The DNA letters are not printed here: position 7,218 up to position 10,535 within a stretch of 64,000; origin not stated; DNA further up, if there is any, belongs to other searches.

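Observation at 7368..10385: Two complete GspE/PilB secretion ATPases fused into one 1005-aa polypeptide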

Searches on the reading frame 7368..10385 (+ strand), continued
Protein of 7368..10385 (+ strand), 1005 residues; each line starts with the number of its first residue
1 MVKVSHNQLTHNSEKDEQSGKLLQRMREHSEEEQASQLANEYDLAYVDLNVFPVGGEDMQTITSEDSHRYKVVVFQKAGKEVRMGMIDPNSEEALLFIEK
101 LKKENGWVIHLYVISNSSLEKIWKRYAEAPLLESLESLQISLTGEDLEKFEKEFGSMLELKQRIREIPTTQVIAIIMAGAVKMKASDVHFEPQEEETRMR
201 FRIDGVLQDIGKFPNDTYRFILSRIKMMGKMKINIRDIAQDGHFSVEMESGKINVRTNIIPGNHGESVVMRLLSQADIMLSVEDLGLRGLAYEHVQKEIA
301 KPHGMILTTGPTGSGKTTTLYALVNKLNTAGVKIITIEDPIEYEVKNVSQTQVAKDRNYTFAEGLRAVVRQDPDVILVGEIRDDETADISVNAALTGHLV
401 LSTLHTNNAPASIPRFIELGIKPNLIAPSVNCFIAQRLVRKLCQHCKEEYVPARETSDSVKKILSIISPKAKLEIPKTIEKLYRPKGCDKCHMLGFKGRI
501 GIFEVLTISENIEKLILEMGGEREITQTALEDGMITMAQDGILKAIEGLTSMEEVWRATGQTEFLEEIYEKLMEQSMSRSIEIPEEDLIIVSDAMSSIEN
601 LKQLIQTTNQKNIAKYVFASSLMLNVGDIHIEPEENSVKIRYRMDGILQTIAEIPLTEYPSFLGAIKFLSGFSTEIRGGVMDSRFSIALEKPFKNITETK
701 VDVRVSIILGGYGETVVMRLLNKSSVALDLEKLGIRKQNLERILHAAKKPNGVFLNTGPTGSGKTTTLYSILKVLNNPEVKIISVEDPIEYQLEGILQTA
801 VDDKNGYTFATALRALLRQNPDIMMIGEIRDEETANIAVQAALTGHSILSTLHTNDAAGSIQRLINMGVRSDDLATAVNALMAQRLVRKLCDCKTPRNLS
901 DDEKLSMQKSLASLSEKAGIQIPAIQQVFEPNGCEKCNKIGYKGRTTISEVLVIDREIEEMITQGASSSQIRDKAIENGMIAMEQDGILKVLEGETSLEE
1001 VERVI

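Call 25: search_protein_representatives(protein=window:7368-10382:+)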
Query: 1005 residues. Proteins with E-value up to 0.001 (for the whole library): 55835; up to 1e-10: 35316; up to 1e-30: 15268. The best 150 are listed.
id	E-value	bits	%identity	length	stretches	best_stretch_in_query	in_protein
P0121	0.0e+00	1179.3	53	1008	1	10-1004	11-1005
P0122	0.0e+00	1071.4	50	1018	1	19-1004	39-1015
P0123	5.0e-279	944.7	45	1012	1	4-1005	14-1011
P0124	6.6e-263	891.4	42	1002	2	23-892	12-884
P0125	3.1e-247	839.5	44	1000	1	19-1005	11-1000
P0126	1.8e-244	830.4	41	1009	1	15-1005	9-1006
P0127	7.9e-241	818.3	60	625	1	119-743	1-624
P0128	8.9e-238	808.2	43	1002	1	16-1005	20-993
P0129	8.3e-237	805.0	41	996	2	26-614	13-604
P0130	1.4e-230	784.4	41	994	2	22-562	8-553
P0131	1.1e-229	781.4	41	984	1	23-996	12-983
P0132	4.1e-223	759.7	40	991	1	25-1005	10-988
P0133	2.5e-219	747.2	39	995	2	23-598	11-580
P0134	2.6e-203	694.2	38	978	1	24-995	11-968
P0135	2.1e-174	598.5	66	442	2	519-871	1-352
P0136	6.7e-166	570.4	48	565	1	19-561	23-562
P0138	4.3e-153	528.0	41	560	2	700-1005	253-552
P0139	1.5e-151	522.9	37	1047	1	172-1004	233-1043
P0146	3.5e-148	511.7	43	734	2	692-1005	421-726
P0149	3.0e-146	505.3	44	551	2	701-1005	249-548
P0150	4.3e-146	504.8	46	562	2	701-1005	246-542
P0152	8.5e-146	503.8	41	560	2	699-1005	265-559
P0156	7.2e-144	497.5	45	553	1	3-560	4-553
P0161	1.6e-141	489.7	46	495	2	700-1005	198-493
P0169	7.0e-139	481.0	44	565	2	700-1005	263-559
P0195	5.4e-131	454.9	45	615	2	699-1005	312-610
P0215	2.6e-126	439.4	43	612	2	702-1005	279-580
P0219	2.0e-125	436.5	40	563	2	700-1005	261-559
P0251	1.4e-120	420.4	42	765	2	701-1005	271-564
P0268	1.3e-117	410.6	39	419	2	702-1005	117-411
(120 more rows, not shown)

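Call 30: find_encoding_contigs(protein=P0121, flank=10000, max_places=3)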
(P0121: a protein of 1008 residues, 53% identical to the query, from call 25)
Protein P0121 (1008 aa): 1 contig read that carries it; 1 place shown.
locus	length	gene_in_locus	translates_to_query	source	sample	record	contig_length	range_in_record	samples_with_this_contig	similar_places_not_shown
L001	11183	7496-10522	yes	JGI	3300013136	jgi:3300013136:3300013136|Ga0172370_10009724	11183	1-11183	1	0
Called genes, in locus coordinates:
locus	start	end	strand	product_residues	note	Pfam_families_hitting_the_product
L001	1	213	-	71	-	?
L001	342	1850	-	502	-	PF02310:B12-binding, PF04055:Radical_SAM, PF13282:DUF4070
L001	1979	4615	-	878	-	PF02739:5_3_exonuc_N, PF01367:5_3_exonuc, PF22619:DNA_polI_exo1 (weak), PF00476:DNA_pol_A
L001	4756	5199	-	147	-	PF02367:TsaE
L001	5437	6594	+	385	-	-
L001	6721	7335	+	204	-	-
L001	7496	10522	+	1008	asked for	PF05157:MshEN (weak), PF13401:AAA_22 (faint), PF00437:T2SSE, PF00004:AAA (faint), PF00005:ABC_tran (faint), PF01637:ATPase_2 (faint), PF02492:cobW (faint), PF00437:T2SSE, +11 more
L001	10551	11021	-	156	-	PF00856:SET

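Call 31: find_encoding_contigs(protein=P0038, flank=10000, max_places=3)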
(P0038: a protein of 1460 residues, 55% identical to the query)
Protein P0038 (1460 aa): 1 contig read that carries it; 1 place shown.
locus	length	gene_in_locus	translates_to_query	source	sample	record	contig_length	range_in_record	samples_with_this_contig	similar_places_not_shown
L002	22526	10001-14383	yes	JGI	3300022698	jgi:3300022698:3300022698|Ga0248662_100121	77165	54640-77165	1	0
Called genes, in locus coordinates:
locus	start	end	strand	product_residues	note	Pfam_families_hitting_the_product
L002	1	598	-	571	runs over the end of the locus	PF09972:DUF2207, PF20990:DUF2207_C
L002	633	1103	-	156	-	PF02681:DUF212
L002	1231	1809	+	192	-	PF04011:LemA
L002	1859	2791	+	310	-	PF01435:Peptidase_M48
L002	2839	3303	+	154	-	-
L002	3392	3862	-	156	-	-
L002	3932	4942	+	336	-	PF06068:TIP49 (faint), PF05496:RuvB_N, PF01078:Mg_chelatase (faint), PF13191:AAA_16 (faint), PF00004:AAA, PF07728:AAA_5, PF17864:AAA_lid_4, PF05491:WHD_RuvB, +1 more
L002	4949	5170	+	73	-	-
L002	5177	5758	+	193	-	PF03703:bPH_2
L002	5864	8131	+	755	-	PF00932:LTD, PF18911:PKD_4, PF00801:PKD, PF00932:LTD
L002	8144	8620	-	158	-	PF02367:TsaE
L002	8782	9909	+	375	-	PF01368:DHH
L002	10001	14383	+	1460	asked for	PF01935:DUF87 (faint), PF05157:MshEN (weak), PF03215:Rad17 (faint), PF14532:Sigma54_activ_2 (faint), PF16796:Microtub_bd (faint), PF00437:T2SSE, PF00004:AAA (faint), PF00437:T2SSE, +23 more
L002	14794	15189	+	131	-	PF09685:MamF_MmsF (weak)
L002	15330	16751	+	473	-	PF00224:PK, PF03328:HpcH_HpaI (weak), PF02887:PK_C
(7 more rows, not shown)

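Call 32: list_cluster_members(proteins=[P0121, P0122, P0123, P0124, P0125, P0126, P0128, P0129, P0130, P0131])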
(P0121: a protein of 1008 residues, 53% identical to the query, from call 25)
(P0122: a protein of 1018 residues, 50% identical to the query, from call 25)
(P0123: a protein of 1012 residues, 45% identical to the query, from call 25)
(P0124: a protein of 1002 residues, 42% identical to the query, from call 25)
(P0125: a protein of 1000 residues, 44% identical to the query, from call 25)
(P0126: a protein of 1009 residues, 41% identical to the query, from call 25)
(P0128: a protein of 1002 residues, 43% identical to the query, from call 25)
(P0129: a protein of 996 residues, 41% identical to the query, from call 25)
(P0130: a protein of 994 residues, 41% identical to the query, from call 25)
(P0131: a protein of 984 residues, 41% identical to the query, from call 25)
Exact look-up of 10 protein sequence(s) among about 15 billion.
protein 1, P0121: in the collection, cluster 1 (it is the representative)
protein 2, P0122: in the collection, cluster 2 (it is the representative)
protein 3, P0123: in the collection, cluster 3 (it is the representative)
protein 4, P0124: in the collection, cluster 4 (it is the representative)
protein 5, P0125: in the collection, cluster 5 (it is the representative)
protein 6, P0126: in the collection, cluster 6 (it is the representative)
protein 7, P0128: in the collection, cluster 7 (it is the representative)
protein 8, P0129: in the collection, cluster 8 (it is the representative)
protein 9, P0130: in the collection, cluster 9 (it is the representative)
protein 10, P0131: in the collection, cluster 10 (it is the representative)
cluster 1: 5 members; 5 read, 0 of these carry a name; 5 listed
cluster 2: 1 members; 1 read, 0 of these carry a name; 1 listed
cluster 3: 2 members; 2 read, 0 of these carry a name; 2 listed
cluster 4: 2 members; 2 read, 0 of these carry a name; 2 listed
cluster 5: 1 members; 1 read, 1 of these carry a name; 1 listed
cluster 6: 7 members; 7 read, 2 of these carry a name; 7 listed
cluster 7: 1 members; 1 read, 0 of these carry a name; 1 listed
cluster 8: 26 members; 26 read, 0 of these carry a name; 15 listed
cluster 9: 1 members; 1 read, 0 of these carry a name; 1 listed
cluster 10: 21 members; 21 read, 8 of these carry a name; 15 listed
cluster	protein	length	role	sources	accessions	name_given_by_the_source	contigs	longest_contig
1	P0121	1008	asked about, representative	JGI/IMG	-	-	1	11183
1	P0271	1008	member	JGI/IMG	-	-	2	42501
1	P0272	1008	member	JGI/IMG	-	-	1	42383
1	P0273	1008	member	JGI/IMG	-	-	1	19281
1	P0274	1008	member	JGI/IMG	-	-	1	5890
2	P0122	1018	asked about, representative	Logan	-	-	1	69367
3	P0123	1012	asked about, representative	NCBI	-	-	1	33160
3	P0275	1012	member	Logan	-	-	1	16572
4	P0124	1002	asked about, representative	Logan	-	-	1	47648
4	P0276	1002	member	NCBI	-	-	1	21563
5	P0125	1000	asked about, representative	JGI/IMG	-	type II secretory ATPase GspE/PulE/Tfp pilus assembly ATPase PilB-like protein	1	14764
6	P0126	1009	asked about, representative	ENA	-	-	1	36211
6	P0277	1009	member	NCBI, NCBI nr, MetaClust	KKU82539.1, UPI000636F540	MAG: General secretory pathway protein E [Parcubacteria group bacterium GW2011_GWA2_47_8] | status=active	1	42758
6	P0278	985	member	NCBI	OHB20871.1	MAG: hypothetical protein A2666_04455, partial [Parcubacteria group bacterium ...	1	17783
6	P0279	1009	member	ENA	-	-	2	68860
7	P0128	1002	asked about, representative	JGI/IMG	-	-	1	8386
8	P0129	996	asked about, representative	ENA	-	-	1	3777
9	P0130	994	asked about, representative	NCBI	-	-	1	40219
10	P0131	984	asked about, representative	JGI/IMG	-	type II secretory ATPase GspE/PulE/Tfp pilus assembly ATPase PilB-like protein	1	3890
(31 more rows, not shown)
